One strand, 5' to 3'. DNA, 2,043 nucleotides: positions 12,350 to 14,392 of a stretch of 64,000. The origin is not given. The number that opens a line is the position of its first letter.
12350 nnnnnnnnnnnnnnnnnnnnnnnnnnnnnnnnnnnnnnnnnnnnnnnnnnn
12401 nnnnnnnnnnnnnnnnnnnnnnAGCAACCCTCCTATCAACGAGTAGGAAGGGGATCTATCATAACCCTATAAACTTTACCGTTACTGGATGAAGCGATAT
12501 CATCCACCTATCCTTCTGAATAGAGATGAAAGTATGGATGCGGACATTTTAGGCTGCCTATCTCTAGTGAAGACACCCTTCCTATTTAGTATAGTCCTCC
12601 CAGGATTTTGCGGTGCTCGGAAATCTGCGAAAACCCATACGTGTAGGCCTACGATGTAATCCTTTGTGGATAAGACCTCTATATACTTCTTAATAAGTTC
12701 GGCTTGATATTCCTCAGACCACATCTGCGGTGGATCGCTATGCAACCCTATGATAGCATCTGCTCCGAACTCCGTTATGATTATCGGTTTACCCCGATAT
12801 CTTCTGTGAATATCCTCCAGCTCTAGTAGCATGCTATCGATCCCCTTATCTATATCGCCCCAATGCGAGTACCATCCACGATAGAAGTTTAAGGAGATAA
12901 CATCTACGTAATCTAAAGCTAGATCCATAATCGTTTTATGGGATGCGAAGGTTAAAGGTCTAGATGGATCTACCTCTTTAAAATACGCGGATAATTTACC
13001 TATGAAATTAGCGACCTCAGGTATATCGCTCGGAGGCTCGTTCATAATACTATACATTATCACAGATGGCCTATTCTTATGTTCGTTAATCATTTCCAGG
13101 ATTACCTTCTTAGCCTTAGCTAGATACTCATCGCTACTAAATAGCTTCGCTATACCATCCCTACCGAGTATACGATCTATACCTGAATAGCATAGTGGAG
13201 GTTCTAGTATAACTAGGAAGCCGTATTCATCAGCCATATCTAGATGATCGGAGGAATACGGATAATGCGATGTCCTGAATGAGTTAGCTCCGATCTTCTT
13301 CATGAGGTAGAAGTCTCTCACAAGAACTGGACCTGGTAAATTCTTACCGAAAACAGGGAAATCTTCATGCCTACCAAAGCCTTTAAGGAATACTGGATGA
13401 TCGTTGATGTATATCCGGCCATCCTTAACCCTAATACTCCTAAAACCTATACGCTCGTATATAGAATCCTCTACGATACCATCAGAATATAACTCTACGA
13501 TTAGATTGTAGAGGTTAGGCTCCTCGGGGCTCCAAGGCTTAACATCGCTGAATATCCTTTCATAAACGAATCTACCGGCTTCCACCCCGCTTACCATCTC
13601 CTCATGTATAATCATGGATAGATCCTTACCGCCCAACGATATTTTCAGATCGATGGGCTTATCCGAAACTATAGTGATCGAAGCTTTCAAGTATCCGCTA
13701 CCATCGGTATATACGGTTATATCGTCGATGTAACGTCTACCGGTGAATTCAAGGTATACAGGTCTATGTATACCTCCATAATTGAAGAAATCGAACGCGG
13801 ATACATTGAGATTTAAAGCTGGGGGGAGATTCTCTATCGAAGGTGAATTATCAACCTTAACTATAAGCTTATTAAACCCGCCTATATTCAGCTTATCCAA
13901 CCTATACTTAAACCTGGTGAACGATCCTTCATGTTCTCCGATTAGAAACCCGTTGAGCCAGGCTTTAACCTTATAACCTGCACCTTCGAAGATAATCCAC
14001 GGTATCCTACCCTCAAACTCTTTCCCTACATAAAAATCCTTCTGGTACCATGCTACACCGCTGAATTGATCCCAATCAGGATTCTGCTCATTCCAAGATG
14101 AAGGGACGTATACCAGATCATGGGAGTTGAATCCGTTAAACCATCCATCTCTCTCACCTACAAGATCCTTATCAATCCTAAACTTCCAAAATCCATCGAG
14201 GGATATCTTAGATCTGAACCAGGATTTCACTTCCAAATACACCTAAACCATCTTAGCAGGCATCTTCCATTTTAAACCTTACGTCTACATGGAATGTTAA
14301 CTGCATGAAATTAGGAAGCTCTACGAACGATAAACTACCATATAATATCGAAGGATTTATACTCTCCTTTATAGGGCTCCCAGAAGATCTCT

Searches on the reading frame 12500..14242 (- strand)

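Call 72: search_protein_families(library=pfam, proteins=[window:12500-14242:-], max_evalue=0.001)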
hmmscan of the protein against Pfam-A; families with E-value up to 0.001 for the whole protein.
window:12500-14242:- (580 aa): 4 families
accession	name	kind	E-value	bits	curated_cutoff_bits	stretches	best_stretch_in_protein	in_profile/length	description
PF02836.23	Glyco_hydro_2_C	-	3e-67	227.3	21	1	270-576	1-298/302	Glycosyl hydrolases family 2, TIM barrel domain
PF02837.24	Glyco_hydro_2_N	-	8e-18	65.4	28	1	14-164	3-165/169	Glycosyl hydrolases family 2, sugar binding domain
PF00703.27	Glyco_hydro_2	-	1.9e-11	45.2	23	1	171-268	2-109/109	Glycosyl hydrolases family 2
PF13364.12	BetaGal_ABD2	-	0.00088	20.4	23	0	50-132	20-108/112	Beta-galactosidase second all-beta domain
